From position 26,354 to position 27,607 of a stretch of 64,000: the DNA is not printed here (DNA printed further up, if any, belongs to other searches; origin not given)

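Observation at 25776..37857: Convergent two-operon CoA-dependent oxygenase/hydrolase island of unknown substrate (best candidate for an undescribed system)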

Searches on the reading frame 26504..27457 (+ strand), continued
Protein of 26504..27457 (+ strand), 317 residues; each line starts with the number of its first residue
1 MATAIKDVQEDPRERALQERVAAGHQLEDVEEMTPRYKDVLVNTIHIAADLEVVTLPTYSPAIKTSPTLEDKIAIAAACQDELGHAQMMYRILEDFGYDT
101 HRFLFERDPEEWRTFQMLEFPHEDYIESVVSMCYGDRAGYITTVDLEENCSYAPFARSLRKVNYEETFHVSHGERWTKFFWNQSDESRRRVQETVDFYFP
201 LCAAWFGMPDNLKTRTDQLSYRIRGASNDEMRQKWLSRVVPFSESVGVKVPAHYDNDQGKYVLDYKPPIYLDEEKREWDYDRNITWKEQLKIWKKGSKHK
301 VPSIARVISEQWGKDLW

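Call 65: search_solved_structures(query=L087:8458-9999:+, max_evalue=1e-10)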
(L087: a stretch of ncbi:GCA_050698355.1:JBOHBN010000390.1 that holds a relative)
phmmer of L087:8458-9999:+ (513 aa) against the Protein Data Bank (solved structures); distinct sequences matched with E-value up to 1e-10: 30.
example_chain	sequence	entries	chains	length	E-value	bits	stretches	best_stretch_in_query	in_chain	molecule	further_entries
8pmk_A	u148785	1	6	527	1e-170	572.1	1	5-512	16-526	Phthaloyl-CoA decarboxylase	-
8oz5_A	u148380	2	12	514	1.2e-170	571.9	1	7-512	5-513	Phthaloyl-CoA decarboxylase (Pcd)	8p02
5o3m_A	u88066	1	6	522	8.3e-52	179.8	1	9-499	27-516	Protocatechuate decarboxylase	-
5ny5_A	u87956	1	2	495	1.7e-48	168.9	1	22-488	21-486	3,4-dihydroxybenzoate decarboxylase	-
5o3n_A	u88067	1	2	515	1.8e-48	168.8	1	22-488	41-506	3,4-dihydroxybenzoate decarboxylase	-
6h6v_A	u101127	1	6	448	1.6e-28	103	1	9-444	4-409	3-polyprenyl-4-hydroxybenzoate decarboxylase and related decarboxylases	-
6h6x_B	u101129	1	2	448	2.2e-27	99.3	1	9-444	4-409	3-polyprenyl-4-hydroxybenzoate decarboxylase and related decarboxylases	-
7p9q_A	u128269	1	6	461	1e-20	77.2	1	9-442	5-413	AnInD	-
6r30_A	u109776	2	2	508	1.3e-18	70.3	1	10-439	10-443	Ferulic acid decarboxylase 1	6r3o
6ev8_A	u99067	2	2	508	3.4e-18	68.9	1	10-432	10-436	Ferulic acid decarboxylase 1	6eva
6tib_AAA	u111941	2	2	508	4.2e-18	68.6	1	10-432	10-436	Ferulic acid decarboxylase 1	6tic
7nf3_A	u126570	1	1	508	4.7e-18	68.5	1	10-432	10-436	Ferulic acid decarboxylase 1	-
4za4_A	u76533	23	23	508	4.8e-18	68.4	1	10-432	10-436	Fdc1 | Putative uncharacterized protein An03g06590 | A niger Fdc1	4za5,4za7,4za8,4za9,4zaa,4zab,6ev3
6tie_AAA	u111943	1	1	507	5e-18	68.4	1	10-432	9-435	Ferulic acid decarboxylase 1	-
6r2z_A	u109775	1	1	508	5.2e-18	68.3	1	10-432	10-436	Ferulic acid decarboxylase 1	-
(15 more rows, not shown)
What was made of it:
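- Tried and rejected: The UbiD next to the operon is far closer to phthaloyl-CoA decarboxylase (572 bits) than to HmfF-type 6h6v (103 bits) (call 65).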

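Call 66: search_solved_structures(query=L087:11711-13156:+, max_evalue=1e-10)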
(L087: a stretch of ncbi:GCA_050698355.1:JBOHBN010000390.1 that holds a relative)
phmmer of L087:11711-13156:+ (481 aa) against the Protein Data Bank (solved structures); distinct sequences matched with E-value up to 1e-10: 38.
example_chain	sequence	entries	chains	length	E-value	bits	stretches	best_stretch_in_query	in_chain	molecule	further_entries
7pda_A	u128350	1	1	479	7.3e-98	331.6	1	8-474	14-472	UbiD family decarboxylase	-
7abo_C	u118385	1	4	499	1.6e-52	182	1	3-409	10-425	UbiD-like decarboxylase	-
7abn_D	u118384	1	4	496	4.6e-52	180.5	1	3-409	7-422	UbiD-like decarboxylase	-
4ip2_A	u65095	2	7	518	5.3e-52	180.3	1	3-409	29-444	Aromatic Acid Decarboxylase | PA0254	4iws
7ae4_A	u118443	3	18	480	4.1e-49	170.8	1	2-425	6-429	Phenolic acid decarboxylase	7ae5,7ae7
6h6x_B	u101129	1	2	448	9.4e-40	139.9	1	3-433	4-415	3-polyprenyl-4-hydroxybenzoate decarboxylase and related decarboxylases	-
6h6v_A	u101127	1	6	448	1.7e-39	139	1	3-433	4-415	3-polyprenyl-4-hydroxybenzoate decarboxylase and related decarboxylases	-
6da6_A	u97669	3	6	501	2.9e-39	138.3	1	2-448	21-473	UbiD-like decarboxylase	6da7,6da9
7ney_A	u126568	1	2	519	1.9e-37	132.3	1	8-434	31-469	Ferulic acid decarboxylase 1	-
9gqr_A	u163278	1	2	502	1.3e-36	129.5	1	4-448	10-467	decarboxylase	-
7nf0_A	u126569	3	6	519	4.6e-36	127.7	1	7-434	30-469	Ferulic acid decarboxylase 1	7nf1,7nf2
2idb_A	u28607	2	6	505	9e-35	123.5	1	2-413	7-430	3-octaprenyl-4-hydroxybenzoate carboxy-lyase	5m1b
5m1c_A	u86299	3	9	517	9.8e-35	123.3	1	2-413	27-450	3-octaprenyl-4-hydroxybenzoate carboxy-lyase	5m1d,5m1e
4zad_A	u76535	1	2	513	8e-30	107.1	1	4-299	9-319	Fdc1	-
8y64_A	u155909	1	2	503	4.5e-28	101.3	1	4-408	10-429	Ferulic acid decarboxylase 1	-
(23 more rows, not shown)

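Call 69: search_protein_families(library=ncbifam, proteins=[L087:6866-8461:+, L087:8458-9999:+, L087:10028-11692:+, L087:11711-13156:+, L082:2277-3707:+, L082:3875-5290:+, L082:12633-14237:+, L005:18170-19720:-], max_evalue=1e-40)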
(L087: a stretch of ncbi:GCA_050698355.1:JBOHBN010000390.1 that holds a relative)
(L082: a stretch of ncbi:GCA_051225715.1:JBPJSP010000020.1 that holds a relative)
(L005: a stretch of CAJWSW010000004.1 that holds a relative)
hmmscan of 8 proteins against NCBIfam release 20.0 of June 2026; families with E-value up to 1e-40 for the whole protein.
L087:6866-8461:+ (531 aa): 49 families (the best 25 are shown)
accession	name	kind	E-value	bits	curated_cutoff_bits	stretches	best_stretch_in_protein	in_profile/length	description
NF004837.0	PRK06187.1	subfamily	2.6e-97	326.3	476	1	9-512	15-524/531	long-chain-fatty-acid--CoA ligase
NF006182.0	PRK08316.1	subfamily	1.1e-84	284.8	663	1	14-513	23-520/523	fatty acyl-CoA synthetase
NF005702.0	PRK07514.1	subfamily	3.3e-82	276.5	558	1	10-513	11-503/506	malonyl-CoA synthase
NF052269.1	Staph_lig_FadD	equivalog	5.1e-71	239.5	650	1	18-508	16-491/499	long-chain-fatty-acid--CoA ligase FadD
NF006181.0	PRK08314.1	subfamily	6.3e-71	239.3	705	1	151-511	201-555/563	long-chain-fatty-acid--CoA ligase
NF005307.0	PRK06839.1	equivalog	9.7e-70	235.6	748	1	5-509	5-492/496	o-succinylbenzoate--CoA ligase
NF004797.0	PRK06145.1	equivalog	3.5e-68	230.2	850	1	18-508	18-493/499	acyl-CoA synthetase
NF009233.0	PRK12583.1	subfamily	1.6e-65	221.6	832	1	148-514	195-554/558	fatty acid CoA ligase family protein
NF006020.0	PRK08162.1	subfamily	2.2e-64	217.7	677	1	16-508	33-536/545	acyl-CoA synthetase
NF004808.0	PRK06155.1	equivalog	9.9e-64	215.5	722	1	10-510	29-522/542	ATP-dependent acyl-CoA ligase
NF005676.0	PRK07470.1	equivalog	1.1e-63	215.6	774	1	13-509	31-528/544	acyl-CoA synthetase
NF004758.0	PRK06087.1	equivalog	2.1e-63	214.6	736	1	12-514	34-539/548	medium-chain fatty-acid--CoA ligase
NF004114.0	PRK05605.1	equivalog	2.5e-63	214.3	766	1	151-509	218-568/575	long-chain-fatty-acid--CoA ligase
NF004511.1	PRK05852.1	equivalog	2.7e-63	214.4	650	1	12-511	9-505/505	FadD7 family fatty acid--CoA ligase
NF005801.1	PRK07656.1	equivalog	8.7e-63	212.7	657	1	19-505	18-498/500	FadD3 family acyl-CoA ligase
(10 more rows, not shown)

L087:8458-9999:+ (513 aa): 1 family
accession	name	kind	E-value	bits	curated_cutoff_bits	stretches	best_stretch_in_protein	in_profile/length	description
NF041204.1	VdcC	exception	3e-46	157.8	650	1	8-489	2-461/467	non-oxidative hydroxyarylic acid decarboxylases subunit C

L087:10028-11692:+ (554 aa): 32 families (the best 25 are shown)
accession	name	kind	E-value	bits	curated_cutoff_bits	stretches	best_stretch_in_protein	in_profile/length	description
TIGR02262.1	benz_CoA_lig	subfamily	3.3e-110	369.2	375.25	1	35-546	7-508/508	benzoate-CoA ligase family protein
NF053567.1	HBDA_AROS1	equivalog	3.4e-87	293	1000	1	38-546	19-518/523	3-hydroxybenzoate--CoA ligase HbdA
NF004837.0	PRK06187.1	subfamily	4.5e-87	292.5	476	1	42-546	17-521/531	long-chain-fatty-acid--CoA ligase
NF003313.0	PRK04319.1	equivalog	1.3e-66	225.1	729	1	38-547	50-561/574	acetate--CoA ligase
NF006182.0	PRK08316.1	subfamily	2.3e-64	217.8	663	1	46-546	24-516/523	fatty acyl-CoA synthetase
NF006181.0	PRK08314.1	subfamily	4.9e-57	193.4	705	1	44-546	35-553/563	long-chain-fatty-acid--CoA ligase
NF004716.0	PRK06060.1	equivalog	1.9e-56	191.6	1228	1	175-548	120-491/705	p-hydroxybenzoic acid--AMP ligase FadD22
NF004114.0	PRK05605.1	equivalog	1.2e-55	188.9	766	1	193-545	216-567/575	long-chain-fatty-acid--CoA ligase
NF047394.1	AcylCoAsynMbcS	equivalog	2.9e-55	187.9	850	1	56-546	39-519/525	acyl-CoA synthetase MbcS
NF005702.0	PRK07514.1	subfamily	2.1e-52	178.1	558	1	41-546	12-499/506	malonyl-CoA synthase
NF001208.0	PRK00174.1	subfamily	2.8e-51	174.6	657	1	36-546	82-619/649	acetate--CoA ligase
TIGR02188.1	Ac_CoA_lig_AcsA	equivalog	2.9e-51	174.5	724.95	1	34-546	59-604/629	acetate--CoA ligase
NF004808.0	PRK06155.1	equivalog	4.8e-50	170.3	722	1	37-546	26-521/542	ATP-dependent acyl-CoA ligase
NF005858.0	PRK07787.1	subfamily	1.2e-46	159.1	575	1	41-544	10-469/471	acyl-CoA synthetase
NF004814.0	PRK06164.1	equivalog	1.5e-46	159.1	677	1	37-547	15-530/540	acyl-CoA synthetase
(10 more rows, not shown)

L087:11711-13156:+ (481 aa): 7 families
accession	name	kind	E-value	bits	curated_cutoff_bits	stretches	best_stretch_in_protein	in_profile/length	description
TIGR02724.1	phenyl_P_beta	equivalog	7.1e-78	262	468.95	1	22-454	22-448/472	phenylphosphate carboxylase subunit beta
NF041204.1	VdcC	exception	1.5e-75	254.4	650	1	2-467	2-457/467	non-oxidative hydroxyarylic acid decarboxylases subunit C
TIGR00148.1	TIGR00148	subfamily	3.8e-69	233.5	244.85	1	5-426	2-423/438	UbiD family decarboxylase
TIGR03701.1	mena_SCO4490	equivalog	5.2e-53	180.3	495.9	1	16-410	11-411/433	menaquinone biosynthesis decarboxylase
NF041219.1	BagN_FevL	exception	6.3e-53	180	1000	1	2-411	18-439/502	bagremycin/ferroverdin biosynthesis UbiD family decarboxylase BagN/FevL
TIGR02723.1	phenyl_P_alpha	equivalog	4.8e-48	164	564.6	1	14-425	21-425/485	phenylphosphate carboxylase subunit alpha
NF008175.0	PRK10922.1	equivalog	9.9e-41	139.8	788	0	106-410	124-427/497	4-hydroxy-3-polyprenylbenzoate decarboxylase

L082:2277-3707:+ (476 aa): 4 families
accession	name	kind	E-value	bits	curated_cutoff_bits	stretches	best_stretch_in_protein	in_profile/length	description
TIGR00148.1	TIGR00148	subfamily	7.8e-105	351.1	244.85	1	22-436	1-437/438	UbiD family decarboxylase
NF041204.1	VdcC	exception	2.5e-88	296.6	650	1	21-441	3-442/467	non-oxidative hydroxyarylic acid decarboxylases subunit C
TIGR03701.1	mena_SCO4490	equivalog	9.6e-64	215.7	495.9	1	110-423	110-426/433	menaquinone biosynthesis decarboxylase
NF008175.0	PRK10922.1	equivalog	5.2e-56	190.2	788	1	107-436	120-457/497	4-hydroxy-3-polyprenylbenzoate decarboxylase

L082:3875-5290:+ (471 aa): 6 families
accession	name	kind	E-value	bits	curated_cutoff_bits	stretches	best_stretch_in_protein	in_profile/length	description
TIGR00148.1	TIGR00148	subfamily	6.3e-86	288.7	244.85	1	6-439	1-438/438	UbiD family decarboxylase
NF041204.1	VdcC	exception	2.3e-75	253.8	650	1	4-453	2-450/467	non-oxidative hydroxyarylic acid decarboxylases subunit C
TIGR03701.1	mena_SCO4490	equivalog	1.4e-57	195.4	495.9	1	102-417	113-426/433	menaquinone biosynthesis decarboxylase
NF008175.0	PRK10922.1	equivalog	5.1e-52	177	788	1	100-422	124-447/497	4-hydroxy-3-polyprenylbenzoate decarboxylase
NF041219.1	BagN_FevL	exception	1.3e-48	165.7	1000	1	5-397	19-434/502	bagremycin/ferroverdin biosynthesis UbiD family decarboxylase BagN/FevL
TIGR02723.1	phenyl_P_alpha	equivalog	6.3e-45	153.7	564.6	1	7-412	11-421/485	phenylphosphate carboxylase subunit alpha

L082:12633-14237:+ (534 aa): 41 families (the best 25 are shown)
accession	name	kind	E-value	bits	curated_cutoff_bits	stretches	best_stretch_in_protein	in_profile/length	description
NF004837.0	PRK06187.1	subfamily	1.1e-99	334.1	476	1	14-518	10-518/531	long-chain-fatty-acid--CoA ligase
NF006182.0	PRK08316.1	subfamily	1.2e-83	281.4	663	1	10-519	9-514/523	fatty acyl-CoA synthetase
NF052269.1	Staph_lig_FadD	equivalog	1e-75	255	650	1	14-521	3-492/499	long-chain-fatty-acid--CoA ligase FadD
NF004797.0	PRK06145.1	equivalog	2.2e-74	250.6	850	1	25-518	15-491/499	acyl-CoA synthetase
NF005857.1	PRK07786.1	exception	5.8e-72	242.8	733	1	18-519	15-509/513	fatty-acid--CoA ligase FadD5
NF005863.0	PRK07798.1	subfamily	6.1e-69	233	543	1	22-512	14-521/540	acyl-CoA synthetase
NF004114.0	PRK05605.1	equivalog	2.4e-66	224.3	766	1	160-518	215-565/575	long-chain-fatty-acid--CoA ligase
NF052580.1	Str24CoAsynCasG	equivalog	5.8e-66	223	750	1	40-518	66-546/548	steroid-24-oyl-CoA synthetase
NF006572.0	PRK09088.1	equivalog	2.6e-65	221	696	1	22-519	11-484/491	acyl-CoA synthetase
NF009071.0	PRK12406.1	subfamily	1.3e-63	215.2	701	1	40-523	13-503/510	acyl-CoA synthetase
NF005801.1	PRK07656.1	equivalog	2e-63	214.8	657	1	17-518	6-499/500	FadD3 family acyl-CoA ligase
NF004511.1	PRK05852.1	equivalog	2.8e-62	211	650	1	19-517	6-499/505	FadD7 family fatty acid--CoA ligase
NF006020.0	PRK08162.1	subfamily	7e-62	209.5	677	1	14-518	22-534/545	acyl-CoA synthetase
NF005676.0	PRK07470.1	equivalog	1.1e-61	209.2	774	1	7-520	15-527/544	acyl-CoA synthetase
NF009233.0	PRK12583.1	subfamily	1.7e-61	208.3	832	1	165-521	200-549/558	fatty acid CoA ligase family protein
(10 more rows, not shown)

L005:18170-19720:- (516 aa): 51 families (the best 25 are shown)
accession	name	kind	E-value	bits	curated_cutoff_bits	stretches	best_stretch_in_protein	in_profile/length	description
NF004511.1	PRK05852.1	equivalog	2.2e-123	412.6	650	1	25-512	15-503/505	FadD7 family fatty acid--CoA ligase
NF004837.0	PRK06187.1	subfamily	3.4e-102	342.4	476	1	23-512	22-521/531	long-chain-fatty-acid--CoA ligase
NF004114.0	PRK05605.1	equivalog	2.6e-90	303.4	766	1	156-512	213-568/575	long-chain-fatty-acid--CoA ligase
NF005702.0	PRK07514.1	subfamily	1.6e-88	297.3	558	1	22-509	16-496/506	malonyl-CoA synthase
NF006182.0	PRK08316.1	subfamily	5.5e-78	262.7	663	1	33-506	34-510/523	fatty acyl-CoA synthetase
NF009233.0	PRK12583.1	subfamily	9.6e-78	261.9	832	1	162-511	199-548/558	fatty acid CoA ligase family protein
NF006181.0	PRK08314.1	subfamily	3.7e-77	259.9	705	1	153-507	193-548/563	long-chain-fatty-acid--CoA ligase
NF002966.0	PRK03640.1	equivalog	1.9e-75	254.3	556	1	35-511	27-478/483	o-succinylbenzoate--CoA ligase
NF005858.0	PRK07787.1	subfamily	6e-75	252.5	575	1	43-510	31-469/471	acyl-CoA synthetase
NF005714.0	PRK07529.1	subfamily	6.5e-75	252.7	632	1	155-509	209-572/640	acyl-CoA synthetase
NF005801.1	PRK07656.1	equivalog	2.4e-74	250.8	657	1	33-505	24-495/500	FadD3 family acyl-CoA ligase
NF005307.0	PRK06839.1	equivalog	5.3e-74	249.6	748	1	50-512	43-492/496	o-succinylbenzoate--CoA ligase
NF004808.0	PRK06155.1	equivalog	5.6e-72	242.7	722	1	36-511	47-520/542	ATP-dependent acyl-CoA ligase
NF052269.1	Staph_lig_FadD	equivalog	1.7e-71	241.1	650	1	25-510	17-490/499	long-chain-fatty-acid--CoA ligase FadD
NF052580.1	Str24CoAsynCasG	equivalog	6.8e-70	235.9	750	1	51-507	82-544/548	steroid-24-oyl-CoA synthetase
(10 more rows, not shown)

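Call 70: search_protein_representatives(protein=window:26504-27457:+)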
Query: 317 residues. Proteins with E-value up to 0.001 (for the whole library): 759; up to 1e-10: 219; up to 1e-30: 25. The best 150 are listed.
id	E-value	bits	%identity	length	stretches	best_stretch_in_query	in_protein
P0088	3.4e-121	421.0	59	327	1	8-317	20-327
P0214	5.4e-66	239.6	40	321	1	23-317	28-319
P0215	3.4e-63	230.4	38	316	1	15-297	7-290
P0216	1.2e-59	218.7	39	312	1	25-312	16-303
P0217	2.4e-58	214.5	35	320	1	16-297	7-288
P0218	3.2e-57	210.8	35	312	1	4-306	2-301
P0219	2.9e-54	201.1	39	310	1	14-295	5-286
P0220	4.3e-51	190.7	86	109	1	2-103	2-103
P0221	1.2e-49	185.9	38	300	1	20-265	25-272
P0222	1.8e-49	185.3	36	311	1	16-296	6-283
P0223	3.2e-48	181.2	90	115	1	76-162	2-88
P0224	2.6e-47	178.2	37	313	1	26-292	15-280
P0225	1.7e-46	175.6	37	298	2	56-255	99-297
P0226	1.8e-46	175.5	55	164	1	10-158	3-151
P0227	7.5e-45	170.2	38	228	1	14-231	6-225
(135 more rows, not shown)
